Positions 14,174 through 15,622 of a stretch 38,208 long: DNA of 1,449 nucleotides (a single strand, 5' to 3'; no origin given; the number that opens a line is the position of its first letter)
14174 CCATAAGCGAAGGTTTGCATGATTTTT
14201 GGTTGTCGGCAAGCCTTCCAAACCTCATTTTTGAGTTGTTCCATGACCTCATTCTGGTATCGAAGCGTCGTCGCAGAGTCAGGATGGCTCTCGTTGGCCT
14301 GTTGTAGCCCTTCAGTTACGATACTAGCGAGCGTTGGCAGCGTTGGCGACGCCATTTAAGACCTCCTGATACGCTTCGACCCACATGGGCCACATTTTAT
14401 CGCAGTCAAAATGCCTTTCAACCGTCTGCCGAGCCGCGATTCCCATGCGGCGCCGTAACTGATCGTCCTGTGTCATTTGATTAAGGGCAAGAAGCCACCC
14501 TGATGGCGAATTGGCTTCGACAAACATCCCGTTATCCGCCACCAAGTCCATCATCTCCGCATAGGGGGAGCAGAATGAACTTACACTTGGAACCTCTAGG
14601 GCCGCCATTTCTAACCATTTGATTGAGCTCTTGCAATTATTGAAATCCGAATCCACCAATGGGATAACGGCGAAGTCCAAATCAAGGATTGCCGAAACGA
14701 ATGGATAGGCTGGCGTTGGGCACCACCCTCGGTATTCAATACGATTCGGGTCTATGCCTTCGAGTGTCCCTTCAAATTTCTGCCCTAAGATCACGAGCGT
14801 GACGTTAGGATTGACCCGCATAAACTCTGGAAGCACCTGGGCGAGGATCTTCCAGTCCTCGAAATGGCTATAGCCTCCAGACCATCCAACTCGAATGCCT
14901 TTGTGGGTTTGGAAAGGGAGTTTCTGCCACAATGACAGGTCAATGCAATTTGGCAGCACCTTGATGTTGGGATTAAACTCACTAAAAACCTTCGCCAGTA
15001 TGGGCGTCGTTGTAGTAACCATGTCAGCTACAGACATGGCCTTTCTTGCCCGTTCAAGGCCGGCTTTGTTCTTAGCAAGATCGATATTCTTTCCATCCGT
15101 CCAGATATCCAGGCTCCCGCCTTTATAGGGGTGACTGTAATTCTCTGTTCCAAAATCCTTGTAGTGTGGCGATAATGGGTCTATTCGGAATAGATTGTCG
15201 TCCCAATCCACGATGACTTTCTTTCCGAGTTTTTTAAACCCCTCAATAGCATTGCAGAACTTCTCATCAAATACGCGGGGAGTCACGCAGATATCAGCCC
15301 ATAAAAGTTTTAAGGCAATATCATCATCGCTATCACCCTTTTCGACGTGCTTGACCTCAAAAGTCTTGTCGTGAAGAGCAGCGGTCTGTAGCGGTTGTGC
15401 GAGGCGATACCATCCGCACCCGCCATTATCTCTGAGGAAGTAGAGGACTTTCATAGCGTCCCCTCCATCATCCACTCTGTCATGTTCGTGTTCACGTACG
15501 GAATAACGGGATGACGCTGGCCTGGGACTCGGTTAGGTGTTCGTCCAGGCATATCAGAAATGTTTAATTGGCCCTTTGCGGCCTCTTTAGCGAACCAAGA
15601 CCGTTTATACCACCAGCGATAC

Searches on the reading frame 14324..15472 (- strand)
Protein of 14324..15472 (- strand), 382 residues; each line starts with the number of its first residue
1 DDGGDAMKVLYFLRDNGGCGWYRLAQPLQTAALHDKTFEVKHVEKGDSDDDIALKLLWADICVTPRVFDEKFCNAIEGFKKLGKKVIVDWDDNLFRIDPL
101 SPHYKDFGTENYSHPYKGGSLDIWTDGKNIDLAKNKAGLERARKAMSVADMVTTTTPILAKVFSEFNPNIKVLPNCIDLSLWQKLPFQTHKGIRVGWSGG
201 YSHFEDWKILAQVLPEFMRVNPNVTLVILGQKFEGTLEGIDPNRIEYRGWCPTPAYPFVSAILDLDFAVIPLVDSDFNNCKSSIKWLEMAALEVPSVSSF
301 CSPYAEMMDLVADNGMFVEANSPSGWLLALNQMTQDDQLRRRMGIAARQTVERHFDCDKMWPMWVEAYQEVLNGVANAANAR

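Call 15: search_protein_families(library=phrogs, proteins=[window:14324-15472:-], max_evalue=0.001)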
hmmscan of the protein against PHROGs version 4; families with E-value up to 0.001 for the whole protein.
window:14324-15472:- (382 aa): 1 family
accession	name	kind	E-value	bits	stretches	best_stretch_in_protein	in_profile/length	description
phrog_7162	-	moron, auxiliary metabolic gene and host takeover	5.7e-39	135.2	2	139-358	84-295/309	glycosyltransferase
